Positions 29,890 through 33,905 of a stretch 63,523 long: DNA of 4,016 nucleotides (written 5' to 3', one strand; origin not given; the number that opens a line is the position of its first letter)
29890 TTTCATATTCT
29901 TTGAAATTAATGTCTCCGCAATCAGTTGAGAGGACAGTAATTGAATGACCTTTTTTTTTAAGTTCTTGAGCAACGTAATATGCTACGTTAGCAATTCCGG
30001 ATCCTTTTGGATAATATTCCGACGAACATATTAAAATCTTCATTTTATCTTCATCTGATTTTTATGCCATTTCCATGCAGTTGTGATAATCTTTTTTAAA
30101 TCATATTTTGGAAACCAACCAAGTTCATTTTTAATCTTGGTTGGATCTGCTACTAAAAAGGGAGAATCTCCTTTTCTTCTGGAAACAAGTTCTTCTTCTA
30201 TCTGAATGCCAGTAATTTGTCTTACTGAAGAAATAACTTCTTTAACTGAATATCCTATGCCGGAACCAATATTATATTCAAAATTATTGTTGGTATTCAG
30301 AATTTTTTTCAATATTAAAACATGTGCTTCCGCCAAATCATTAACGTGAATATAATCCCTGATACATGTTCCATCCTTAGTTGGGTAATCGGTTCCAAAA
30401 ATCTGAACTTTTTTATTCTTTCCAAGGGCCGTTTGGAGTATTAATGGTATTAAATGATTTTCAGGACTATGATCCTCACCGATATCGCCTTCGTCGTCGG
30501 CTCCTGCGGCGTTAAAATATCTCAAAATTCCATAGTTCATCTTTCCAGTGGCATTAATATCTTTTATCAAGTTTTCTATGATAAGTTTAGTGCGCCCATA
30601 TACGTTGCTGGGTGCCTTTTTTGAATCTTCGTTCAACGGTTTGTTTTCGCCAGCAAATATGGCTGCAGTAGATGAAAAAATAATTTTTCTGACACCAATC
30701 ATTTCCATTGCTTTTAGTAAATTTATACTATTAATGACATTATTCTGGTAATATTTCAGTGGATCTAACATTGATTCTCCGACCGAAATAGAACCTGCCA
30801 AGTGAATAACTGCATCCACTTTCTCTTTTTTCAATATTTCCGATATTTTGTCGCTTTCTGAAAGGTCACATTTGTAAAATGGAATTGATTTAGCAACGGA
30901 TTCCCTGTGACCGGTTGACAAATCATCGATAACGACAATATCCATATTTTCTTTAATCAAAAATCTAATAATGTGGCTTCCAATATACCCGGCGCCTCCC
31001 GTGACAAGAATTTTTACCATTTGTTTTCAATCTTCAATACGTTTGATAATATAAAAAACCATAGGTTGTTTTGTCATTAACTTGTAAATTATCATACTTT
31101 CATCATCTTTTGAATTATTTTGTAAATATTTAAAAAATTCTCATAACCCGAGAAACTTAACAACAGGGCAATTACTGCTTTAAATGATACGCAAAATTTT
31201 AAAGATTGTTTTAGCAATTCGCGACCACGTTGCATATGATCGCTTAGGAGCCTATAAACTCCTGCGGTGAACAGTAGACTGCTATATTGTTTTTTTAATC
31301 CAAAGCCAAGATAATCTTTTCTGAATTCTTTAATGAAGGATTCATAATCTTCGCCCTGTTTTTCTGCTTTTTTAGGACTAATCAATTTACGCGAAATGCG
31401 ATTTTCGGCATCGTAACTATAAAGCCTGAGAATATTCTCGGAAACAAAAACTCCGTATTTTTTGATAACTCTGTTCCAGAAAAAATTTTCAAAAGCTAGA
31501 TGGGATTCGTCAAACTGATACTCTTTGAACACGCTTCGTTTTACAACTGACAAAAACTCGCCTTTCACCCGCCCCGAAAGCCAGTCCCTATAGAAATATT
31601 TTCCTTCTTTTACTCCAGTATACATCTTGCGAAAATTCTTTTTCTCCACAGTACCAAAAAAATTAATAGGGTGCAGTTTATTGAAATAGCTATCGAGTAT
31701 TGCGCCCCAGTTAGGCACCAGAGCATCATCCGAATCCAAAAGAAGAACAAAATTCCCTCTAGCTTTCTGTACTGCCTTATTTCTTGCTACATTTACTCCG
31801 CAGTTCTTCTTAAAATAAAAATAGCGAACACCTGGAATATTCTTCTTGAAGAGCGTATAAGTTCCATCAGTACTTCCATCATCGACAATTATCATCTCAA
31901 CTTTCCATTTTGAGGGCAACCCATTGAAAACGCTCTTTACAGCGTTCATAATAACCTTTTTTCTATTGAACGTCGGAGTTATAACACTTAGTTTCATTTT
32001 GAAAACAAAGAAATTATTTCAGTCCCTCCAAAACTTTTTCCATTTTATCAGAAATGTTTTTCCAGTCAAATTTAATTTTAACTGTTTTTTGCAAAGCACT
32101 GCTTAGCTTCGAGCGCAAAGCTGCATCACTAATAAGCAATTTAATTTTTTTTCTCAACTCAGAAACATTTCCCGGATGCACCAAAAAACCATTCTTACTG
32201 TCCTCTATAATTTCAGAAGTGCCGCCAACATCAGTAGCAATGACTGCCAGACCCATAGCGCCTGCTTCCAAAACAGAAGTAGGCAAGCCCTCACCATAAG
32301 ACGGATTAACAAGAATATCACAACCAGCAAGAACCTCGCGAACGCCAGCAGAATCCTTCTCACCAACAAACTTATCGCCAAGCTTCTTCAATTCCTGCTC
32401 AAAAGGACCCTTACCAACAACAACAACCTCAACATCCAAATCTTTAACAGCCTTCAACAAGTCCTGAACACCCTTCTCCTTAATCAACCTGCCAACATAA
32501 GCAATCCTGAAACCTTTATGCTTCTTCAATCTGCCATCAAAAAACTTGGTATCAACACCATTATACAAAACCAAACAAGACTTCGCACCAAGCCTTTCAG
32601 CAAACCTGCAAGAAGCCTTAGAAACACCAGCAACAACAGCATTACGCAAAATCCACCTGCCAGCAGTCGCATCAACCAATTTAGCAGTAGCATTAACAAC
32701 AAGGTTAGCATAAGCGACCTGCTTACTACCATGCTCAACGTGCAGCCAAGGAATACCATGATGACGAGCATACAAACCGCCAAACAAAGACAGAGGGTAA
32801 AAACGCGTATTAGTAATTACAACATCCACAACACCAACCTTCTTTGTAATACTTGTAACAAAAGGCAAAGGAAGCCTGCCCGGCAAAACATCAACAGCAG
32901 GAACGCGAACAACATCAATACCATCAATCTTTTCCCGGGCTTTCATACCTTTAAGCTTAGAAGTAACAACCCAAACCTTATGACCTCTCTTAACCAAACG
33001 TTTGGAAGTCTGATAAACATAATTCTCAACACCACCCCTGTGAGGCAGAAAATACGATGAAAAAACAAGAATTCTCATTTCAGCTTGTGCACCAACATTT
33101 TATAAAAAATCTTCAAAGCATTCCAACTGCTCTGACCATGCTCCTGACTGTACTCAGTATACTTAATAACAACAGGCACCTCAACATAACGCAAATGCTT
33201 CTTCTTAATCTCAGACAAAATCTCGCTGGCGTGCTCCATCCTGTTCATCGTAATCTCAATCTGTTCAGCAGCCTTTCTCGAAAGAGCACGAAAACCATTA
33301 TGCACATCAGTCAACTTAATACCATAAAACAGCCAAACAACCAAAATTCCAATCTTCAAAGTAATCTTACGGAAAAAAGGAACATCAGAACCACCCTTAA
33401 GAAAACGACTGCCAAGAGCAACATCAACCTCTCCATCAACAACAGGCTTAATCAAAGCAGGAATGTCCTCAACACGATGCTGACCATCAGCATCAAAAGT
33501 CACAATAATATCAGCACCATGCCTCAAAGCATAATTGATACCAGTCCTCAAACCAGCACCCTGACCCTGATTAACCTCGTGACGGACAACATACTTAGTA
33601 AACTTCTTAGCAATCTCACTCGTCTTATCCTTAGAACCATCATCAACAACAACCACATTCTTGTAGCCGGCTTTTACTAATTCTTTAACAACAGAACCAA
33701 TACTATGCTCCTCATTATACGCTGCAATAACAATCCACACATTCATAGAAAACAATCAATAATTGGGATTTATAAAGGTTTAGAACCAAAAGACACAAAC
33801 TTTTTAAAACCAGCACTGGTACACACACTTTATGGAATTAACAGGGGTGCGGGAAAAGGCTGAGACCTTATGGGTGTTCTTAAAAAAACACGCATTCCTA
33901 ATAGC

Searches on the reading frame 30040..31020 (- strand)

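Call 66: search_protein_families(library=pfam, proteins=[window:30040-31020:-], max_evalue=0.00001)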
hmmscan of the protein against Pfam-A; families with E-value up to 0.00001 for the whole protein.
window:30040-31020:- (326 aa): 8 families
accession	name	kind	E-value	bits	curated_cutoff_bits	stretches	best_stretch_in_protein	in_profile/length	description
PF01370.27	Epimerase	-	1.7e-57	195.1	20.9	1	4-252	1-240/240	NAD dependent epimerase/dehydratase family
PF16363.11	GDP_Man_Dehyd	-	2.8e-51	175.4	27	1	5-313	1-330/332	GDP-mannose 4,6 dehydratase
PF01073.25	3Beta_HSD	-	2.3e-19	69.9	22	1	5-243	1-235/280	3-beta hydroxysteroid dehydrogenase/isomerase family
PF04321.23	RmlD_sub_bind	-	8.2e-19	68.2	27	1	3-156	2-140/287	RmlD substrate binding domain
PF02719.21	Polysacc_synt_2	-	4.3e-14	52.8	20.2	1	4-173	1-173/293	Polysaccharide biosynthesis protein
PF07993.18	NAD_binding_4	-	4.2e-09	36.4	20.1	0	65-174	86-210/258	Male sterility protein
PF05368.20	NmrA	-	5.8e-09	36.4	27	1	3-120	4-109/298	NmrA-like family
PF13460.12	NAD_binding_10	-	2.2e-07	31.3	27.2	1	8-167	1-142/184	NAD(P)H-binding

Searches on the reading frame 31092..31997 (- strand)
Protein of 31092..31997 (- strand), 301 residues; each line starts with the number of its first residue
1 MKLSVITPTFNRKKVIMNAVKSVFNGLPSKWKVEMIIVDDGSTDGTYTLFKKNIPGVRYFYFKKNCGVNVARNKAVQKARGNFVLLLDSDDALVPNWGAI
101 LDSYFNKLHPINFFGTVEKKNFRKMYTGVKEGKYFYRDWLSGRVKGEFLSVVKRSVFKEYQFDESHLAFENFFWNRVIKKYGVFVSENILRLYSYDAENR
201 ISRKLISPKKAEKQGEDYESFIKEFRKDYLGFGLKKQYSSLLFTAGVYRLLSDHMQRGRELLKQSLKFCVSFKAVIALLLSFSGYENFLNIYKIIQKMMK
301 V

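Call 66: search_protein_families(library=pfam, proteins=[window:31092-31997:-], max_evalue=0.00001)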
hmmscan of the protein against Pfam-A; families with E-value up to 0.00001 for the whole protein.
window:31092-31997:- (301 aa): 2 families
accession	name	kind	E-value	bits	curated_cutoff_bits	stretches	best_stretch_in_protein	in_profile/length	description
PF00535.33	Glycos_transf_2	-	5.3e-24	85.5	23.3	1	4-115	1-113/168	Glycosyl transferase family 2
PF13641.12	Glyco_tranf_2_3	-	4.3e-07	30.6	27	1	3-177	3-194/230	Glycosyltransferase like family 2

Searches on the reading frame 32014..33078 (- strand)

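Call 66: search_protein_families(library=pfam, proteins=[window:32014-33078:-], max_evalue=0.00001)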
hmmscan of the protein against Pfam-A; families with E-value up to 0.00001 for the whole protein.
window:32014-33078:- (354 aa): 5 families
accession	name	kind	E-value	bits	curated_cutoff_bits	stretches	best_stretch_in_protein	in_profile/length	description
PF00534.26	Glycos_transf_1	-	9.2e-33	113.6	26.4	1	180-329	6-169/172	Glycosyl transferases group 1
PF13692.12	Glyco_trans_1_4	-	1.4e-30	106.8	27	1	191-318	3-142/142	Glycosyl transferases group 1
PF13439.12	Glyco_transf_4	-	2.9e-19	70.2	28.5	1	15-178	2-169/170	Glycosyltransferase Family 4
PF13579.12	Glyco_trans_4_4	-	6.3e-14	53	29.7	1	15-165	1-147/158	Glycosyl transferase 4-like domain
PF13524.12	Glyco_trans_1_2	-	7.1e-08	32.9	25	1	205-346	3-142/144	Glycosyl transferase-like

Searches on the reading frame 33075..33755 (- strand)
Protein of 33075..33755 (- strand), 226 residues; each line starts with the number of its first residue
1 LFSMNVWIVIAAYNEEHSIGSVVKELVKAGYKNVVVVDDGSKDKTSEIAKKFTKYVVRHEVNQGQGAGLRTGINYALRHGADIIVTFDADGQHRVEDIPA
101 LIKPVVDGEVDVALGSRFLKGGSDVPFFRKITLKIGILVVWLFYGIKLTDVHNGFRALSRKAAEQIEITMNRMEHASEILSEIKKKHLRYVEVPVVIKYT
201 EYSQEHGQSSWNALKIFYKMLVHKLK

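Call 66: search_protein_families(library=pfam, proteins=[window:33075-33755:-], max_evalue=0.00001)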
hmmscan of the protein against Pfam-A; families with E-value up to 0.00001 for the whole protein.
window:33075-33755:- (226 aa): 1 family
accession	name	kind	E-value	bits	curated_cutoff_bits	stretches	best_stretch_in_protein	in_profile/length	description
PF00535.33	Glycos_transf_2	-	4.8e-27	95.4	23.3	1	8-166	2-167/168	Glycosyl transferase family 2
